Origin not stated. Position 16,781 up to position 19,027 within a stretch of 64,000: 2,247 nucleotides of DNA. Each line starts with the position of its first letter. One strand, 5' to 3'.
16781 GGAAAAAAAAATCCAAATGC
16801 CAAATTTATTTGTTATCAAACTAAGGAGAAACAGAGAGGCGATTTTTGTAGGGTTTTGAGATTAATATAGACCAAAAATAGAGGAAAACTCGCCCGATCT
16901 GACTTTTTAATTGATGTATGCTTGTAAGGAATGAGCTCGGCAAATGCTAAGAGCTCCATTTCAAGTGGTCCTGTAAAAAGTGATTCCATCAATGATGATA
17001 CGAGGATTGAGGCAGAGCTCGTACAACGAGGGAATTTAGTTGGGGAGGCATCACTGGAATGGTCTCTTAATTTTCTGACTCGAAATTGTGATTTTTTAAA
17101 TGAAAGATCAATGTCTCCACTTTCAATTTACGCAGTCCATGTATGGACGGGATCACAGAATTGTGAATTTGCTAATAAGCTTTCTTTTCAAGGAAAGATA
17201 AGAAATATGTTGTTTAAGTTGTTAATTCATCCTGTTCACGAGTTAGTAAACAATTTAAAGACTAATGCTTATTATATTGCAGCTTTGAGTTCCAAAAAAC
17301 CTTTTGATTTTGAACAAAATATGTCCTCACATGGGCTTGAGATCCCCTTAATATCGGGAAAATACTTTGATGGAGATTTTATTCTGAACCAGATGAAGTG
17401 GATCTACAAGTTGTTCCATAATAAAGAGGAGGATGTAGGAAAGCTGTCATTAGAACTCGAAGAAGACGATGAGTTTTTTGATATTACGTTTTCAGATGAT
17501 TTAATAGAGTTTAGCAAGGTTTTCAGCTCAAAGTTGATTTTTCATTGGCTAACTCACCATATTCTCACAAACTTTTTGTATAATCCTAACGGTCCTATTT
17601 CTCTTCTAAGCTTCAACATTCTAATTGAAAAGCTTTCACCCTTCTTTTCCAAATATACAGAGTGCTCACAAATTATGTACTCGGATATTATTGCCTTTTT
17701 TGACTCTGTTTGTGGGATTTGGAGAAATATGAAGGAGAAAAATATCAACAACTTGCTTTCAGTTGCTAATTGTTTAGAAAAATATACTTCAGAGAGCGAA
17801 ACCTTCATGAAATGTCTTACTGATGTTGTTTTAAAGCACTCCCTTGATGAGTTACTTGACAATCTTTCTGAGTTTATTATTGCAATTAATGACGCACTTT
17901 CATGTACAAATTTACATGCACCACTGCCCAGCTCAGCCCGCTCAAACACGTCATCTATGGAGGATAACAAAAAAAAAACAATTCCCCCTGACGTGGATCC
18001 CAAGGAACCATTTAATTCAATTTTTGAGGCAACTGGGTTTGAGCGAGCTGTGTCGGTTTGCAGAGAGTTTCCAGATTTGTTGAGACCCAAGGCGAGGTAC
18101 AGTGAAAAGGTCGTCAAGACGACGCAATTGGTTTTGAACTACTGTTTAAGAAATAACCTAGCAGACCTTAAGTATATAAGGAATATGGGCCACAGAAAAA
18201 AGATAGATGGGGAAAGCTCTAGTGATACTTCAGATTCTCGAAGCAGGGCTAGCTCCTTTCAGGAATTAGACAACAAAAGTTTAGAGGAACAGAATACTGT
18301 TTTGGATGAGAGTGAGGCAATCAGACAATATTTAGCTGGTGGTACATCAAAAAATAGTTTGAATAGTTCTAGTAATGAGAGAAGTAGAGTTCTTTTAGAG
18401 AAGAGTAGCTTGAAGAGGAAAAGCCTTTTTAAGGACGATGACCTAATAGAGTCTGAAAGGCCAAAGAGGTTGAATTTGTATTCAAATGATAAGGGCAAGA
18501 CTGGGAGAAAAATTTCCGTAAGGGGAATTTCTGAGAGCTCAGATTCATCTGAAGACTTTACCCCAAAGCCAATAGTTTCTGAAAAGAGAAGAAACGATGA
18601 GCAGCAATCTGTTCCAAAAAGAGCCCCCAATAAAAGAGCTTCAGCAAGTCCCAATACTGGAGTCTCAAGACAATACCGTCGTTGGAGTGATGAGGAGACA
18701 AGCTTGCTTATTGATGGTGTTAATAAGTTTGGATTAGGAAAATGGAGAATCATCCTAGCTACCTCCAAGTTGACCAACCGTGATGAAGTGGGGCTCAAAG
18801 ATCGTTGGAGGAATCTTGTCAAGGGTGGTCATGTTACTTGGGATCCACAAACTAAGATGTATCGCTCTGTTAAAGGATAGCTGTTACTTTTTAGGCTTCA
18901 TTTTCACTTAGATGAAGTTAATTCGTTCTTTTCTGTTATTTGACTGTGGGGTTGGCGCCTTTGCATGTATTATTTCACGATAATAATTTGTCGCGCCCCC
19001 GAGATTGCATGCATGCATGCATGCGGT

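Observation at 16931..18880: Candidate telomere/telobox-binding protein: single C-terminal TRF-type Myb domain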

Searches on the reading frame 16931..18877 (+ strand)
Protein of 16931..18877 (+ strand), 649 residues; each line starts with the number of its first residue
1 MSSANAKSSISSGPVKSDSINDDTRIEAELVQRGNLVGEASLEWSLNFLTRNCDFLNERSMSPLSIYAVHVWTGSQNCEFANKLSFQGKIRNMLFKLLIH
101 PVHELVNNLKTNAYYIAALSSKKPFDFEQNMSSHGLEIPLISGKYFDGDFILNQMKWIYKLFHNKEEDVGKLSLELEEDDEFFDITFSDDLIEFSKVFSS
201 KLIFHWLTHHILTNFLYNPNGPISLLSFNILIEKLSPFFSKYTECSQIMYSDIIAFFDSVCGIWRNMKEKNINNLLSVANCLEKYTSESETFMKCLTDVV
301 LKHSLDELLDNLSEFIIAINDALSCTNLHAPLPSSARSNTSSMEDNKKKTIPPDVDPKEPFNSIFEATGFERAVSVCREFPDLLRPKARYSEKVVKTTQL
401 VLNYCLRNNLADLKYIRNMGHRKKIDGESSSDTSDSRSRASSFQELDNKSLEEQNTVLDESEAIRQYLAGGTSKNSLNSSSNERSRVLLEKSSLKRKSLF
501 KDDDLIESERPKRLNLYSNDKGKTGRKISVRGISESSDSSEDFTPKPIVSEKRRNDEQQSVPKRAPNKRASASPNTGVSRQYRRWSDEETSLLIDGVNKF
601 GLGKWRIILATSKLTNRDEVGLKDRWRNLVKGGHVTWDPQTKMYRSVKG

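Call 3: search_protein_families(library=pfam, proteins=[window:16931-18877:+], max_evalue=1)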
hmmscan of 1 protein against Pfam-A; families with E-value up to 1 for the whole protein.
window:16931-18877:+ (649 aa): 3 families
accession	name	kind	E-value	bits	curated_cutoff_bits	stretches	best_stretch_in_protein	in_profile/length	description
PF00249.37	Myb_DNA-binding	-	1.4e-07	32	24.4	1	584-629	3-45/46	Myb-like DNA-binding domain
PF13921.12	Myb_DNA-bind_6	-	4.1e-05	24.1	22.9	1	585-629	1-43/60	Myb-like DNA-binding domain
PF23588.3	HTH_CHD1_Hrp3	-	0.012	16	27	1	584-622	20-58/83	ATP-dependent helicase CHD1-2/hrp3 HTH domain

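Call 4: search_solved_structures(query=window:16931-18877:+, max_evalue=1, show_alignments=3)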
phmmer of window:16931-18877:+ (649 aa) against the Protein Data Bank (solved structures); distinct sequences matched with E-value up to 1: 24.
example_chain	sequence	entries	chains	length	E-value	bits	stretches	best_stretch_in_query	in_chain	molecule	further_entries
1iv6_A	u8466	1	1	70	5e-07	31.7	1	576-634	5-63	TELOMERIC REPEAT BINDING FACTOR 1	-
1ity_A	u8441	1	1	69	6.3e-07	31.4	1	578-634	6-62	TRF1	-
8ox1_L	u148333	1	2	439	1.4e-06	30.3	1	550-632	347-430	Telomeric repeat-binding factor 1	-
7elk_A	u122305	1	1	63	1.7e-06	29.9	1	579-631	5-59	Terfa protein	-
1ba5_A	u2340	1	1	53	5e-06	28.4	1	582-631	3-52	HTRF1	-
7c4p_B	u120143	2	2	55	5.3e-06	28.4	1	583-631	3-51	Terfa protein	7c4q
7c4p_A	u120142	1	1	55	5.3e-06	28.3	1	583-631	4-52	Telomere repeat factor a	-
1w0t_A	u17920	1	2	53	5.9e-06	28.2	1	583-631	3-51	TELOMERIC REPEAT BINDING FACTOR 1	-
7c4q_A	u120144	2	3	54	6e-06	28.2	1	583-631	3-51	Terfa protein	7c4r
1xg1_A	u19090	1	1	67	9.3e-06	27.5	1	576-631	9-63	Telomeric repeat binding factor 2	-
1vf9_A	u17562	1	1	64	1e-05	27.4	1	576-631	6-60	Telomeric repeat binding factor 2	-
3sjm_A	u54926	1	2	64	1e-05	27.4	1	576-631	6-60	Telomeric repeat-binding factor 2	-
1vfc_A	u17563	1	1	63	1e-05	27.4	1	576-631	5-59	Telomeric repeat binding factor 2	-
9q9j_J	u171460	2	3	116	2.3e-05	26.2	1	575-631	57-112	Telomeric repeat-binding factor 2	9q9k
1w0u_A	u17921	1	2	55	2.6e-05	26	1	583-631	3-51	TELOMERIC REPEAT BINDING FACTOR 2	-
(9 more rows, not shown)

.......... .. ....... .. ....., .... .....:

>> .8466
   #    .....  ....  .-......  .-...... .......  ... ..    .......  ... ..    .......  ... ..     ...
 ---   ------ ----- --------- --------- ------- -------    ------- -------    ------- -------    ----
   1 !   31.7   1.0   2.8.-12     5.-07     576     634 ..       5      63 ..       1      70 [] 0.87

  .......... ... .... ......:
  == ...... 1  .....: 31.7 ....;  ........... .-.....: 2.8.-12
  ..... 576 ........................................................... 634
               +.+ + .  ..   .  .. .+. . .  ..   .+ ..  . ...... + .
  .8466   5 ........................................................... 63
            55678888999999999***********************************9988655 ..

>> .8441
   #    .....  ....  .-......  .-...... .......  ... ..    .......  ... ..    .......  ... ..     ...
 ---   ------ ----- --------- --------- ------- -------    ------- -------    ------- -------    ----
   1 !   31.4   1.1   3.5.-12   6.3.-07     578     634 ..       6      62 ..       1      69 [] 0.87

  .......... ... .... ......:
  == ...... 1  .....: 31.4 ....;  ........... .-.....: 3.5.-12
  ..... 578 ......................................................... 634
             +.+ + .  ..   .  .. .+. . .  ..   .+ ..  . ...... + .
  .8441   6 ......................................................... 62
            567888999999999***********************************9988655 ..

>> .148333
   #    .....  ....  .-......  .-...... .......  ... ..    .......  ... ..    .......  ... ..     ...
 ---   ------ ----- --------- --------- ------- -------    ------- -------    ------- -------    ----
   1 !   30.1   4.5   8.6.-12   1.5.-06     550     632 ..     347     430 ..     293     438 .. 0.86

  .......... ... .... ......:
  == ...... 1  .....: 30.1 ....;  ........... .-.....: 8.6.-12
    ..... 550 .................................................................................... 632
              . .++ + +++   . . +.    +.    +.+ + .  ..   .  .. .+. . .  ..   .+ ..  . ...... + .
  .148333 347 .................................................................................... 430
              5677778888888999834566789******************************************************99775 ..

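Call 5: find_homologous_proteins(query=window:16931-18877:+)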
Query window:16931-18877:+ (649 aa): 11 proteins with E <= 0.001 among 8000 candidates.
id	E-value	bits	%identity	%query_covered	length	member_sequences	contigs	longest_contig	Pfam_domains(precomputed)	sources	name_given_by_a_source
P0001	0.0e+0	1407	96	100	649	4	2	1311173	PF00249.38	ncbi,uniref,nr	ncbi:Myb-like DNA-binding domain protein [Cryptosporidium meleagridis]|uniref:Myb-like DNA-binding d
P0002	0.0e+0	1285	89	100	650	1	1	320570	PF00249.38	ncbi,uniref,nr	ncbi:telomeric DNA binding SANT DNA-binding domain [Cryptosporidium sp. chipmunk genotype I]|uniref:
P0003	0.0e+0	1137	79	100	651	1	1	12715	PF00249.38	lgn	-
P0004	0.0e+0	1097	76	100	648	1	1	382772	PF00249.38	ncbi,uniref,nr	ncbi:telomeric DNA binding protein [Cryptosporidium ubiquitum]|uniref:Telomeric DNA binding protein 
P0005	3.2e-267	906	66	98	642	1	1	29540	PF00249.38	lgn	-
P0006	2.2e-263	893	69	67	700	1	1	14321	PF00249.38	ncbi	ncbi:SANT DNA-binding domain-containing telomeric DNA binding protein, partial [Cryptosporidium cani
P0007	3.8e-235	800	59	96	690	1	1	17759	PF00249.38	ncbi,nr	ncbi:Myb family DNA-binding domain containing protein [Cryptosporidium felis]|nr:Myb family DNA-bind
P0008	9.2e-129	449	39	78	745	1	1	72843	PF00249.38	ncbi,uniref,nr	ncbi:telomeric DNA binding protein [Cryptosporidium ryanae]|uniref:telomeric DNA binding protein n=1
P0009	4.5e-121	423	39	79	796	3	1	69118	PF00249.38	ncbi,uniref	ncbi:telomeric DNA binding [Cryptosporidium xiaoi]|uniref:Telomeric DNA binding n=1 Tax=Cryptosporid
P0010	5.6e-110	387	40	97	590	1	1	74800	PF00249.38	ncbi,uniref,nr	ncbi:MYB-like DNA-binding domain-containing protein [Cryptosporidium andersoni]|uniref:MYB-like DNA-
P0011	2.4e-109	385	39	96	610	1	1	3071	PF00249.38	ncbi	ncbi:myb-like DNA-binding domain-containing protein [Cryptosporidium serpentis]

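Call 7: list_cluster_members(proteins=[window:16931-18877:+, P0001])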
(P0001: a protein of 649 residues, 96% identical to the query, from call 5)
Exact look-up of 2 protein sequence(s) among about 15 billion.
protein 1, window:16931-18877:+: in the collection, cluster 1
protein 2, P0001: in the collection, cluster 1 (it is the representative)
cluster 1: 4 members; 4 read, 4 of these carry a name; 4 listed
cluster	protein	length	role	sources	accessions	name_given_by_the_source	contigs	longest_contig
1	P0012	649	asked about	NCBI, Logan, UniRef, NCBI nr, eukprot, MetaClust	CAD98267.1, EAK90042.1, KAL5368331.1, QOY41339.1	telomeric DNA binding protein; SANT DNA-binding domain [Cryptosporidium parvum Iowa II] | Telomeric DNA binding protein SANT DNA-binding domain n=2 Tax=Cryptosporidium parvum ... | QOY41339.1 hypothetical protein CPATCC_003031 [Cryptosporidium parvum]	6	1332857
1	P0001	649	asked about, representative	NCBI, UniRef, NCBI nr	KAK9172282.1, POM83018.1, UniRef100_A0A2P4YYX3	Myb-like DNA-binding domain protein [Cryptosporidium meleagridis] | Myb-like DNA-binding domain protein n=1 Tax=Cryptosporidium meleagridis TaxID=93969 ...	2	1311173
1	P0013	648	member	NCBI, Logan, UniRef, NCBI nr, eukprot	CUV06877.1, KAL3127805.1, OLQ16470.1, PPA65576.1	unnamed protein product [Cryptosporidium hominis] | Telomeric DNA binding protein SANT DNA-binding domain containing protein n=1 ... | telomeric DNA binding protein [Cryptosporidium hominis TU502]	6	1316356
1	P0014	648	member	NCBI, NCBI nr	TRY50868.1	Telomeric DNA binding protein SANT DNA-binding domain containing protein [Cryptosporidium ...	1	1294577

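Call 26: search_protein_families(library=ncbifam, proteins=[window:16931-18877:+], max_evalue=1)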
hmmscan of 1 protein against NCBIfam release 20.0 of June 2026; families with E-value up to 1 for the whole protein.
window:16931-18877:+ (649 aa): 0 families

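Call 43: find_encoding_contigs(protein=window:16931-18877:+, flank=3000, max_places=3)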
Protein window:16931-18877:+ (649 aa): 24 contigs read that carry it; 3 places shown.
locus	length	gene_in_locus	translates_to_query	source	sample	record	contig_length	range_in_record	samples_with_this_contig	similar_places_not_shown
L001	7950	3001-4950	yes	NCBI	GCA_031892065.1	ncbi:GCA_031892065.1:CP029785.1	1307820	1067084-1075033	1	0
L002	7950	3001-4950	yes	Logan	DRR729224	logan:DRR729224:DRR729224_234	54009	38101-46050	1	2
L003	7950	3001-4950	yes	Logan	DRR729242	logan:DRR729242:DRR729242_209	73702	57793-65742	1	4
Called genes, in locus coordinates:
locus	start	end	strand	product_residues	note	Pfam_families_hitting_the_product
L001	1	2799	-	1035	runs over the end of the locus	-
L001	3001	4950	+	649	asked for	PF00249:Myb_DNA-binding (weak)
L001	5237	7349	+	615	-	-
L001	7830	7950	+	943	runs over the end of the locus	-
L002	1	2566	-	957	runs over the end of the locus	-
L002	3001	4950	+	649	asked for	PF00249:Myb_DNA-binding (weak)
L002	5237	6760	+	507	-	-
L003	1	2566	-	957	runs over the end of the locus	-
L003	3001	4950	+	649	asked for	PF00249:Myb_DNA-binding (weak)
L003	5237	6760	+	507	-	-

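Call 78: search_protein_families(library=pfam, alignment_id=A1, max_evalue=10)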
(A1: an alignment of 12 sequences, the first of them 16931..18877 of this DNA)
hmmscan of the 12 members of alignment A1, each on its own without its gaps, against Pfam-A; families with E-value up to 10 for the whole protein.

A. member 1, window:16931-18877:+ (649 aa): 3 families
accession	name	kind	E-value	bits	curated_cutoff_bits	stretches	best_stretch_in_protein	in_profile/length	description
PF00249.37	Myb_DNA-binding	-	1.4e-07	32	24.4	1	584-629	3-45/46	Myb-like DNA-binding domain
PF13921.12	Myb_DNA-bind_6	-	4.1e-05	24.1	22.9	1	585-629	1-43/60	Myb-like DNA-binding domain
PF23588.3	HTH_CHD1_Hrp3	-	0.012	16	27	1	584-622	20-58/83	ATP-dependent helicase CHD1-2/hrp3 HTH domain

B. families by the number of members that match (of 12 scanned): 11 families
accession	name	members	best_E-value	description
PF00249.37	Myb_DNA-binding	12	3.4e-08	Myb-like DNA-binding domain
PF13921.12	Myb_DNA-bind_6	12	2.6e-05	Myb-like DNA-binding domain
PF23588.3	HTH_CHD1_Hrp3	12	0.00089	ATP-dependent helicase CHD1-2/hrp3 HTH domain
PF18493.6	DUF5617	1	0.017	Domain of unknown function (DUF5617)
PF09372.15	PRANC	1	0.053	PRANC domain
PF11356.14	T2SSC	1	0.075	Type II secretion system protein C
PF00817.25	IMS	1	0.16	impB/mucB/samB family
PF20020.4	DUF6431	1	0.24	Domain of unknown function (DUF6431)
PF14071.11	YlbD_coat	1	0.27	Putative coat protein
PF17657.6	DNA_pol3_finger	1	0.43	Bacterial DNA polymerase III alpha subunit finger domain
PF03979.19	Sigma70_r1_1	1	5.5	Sigma-70 factor, region 1.1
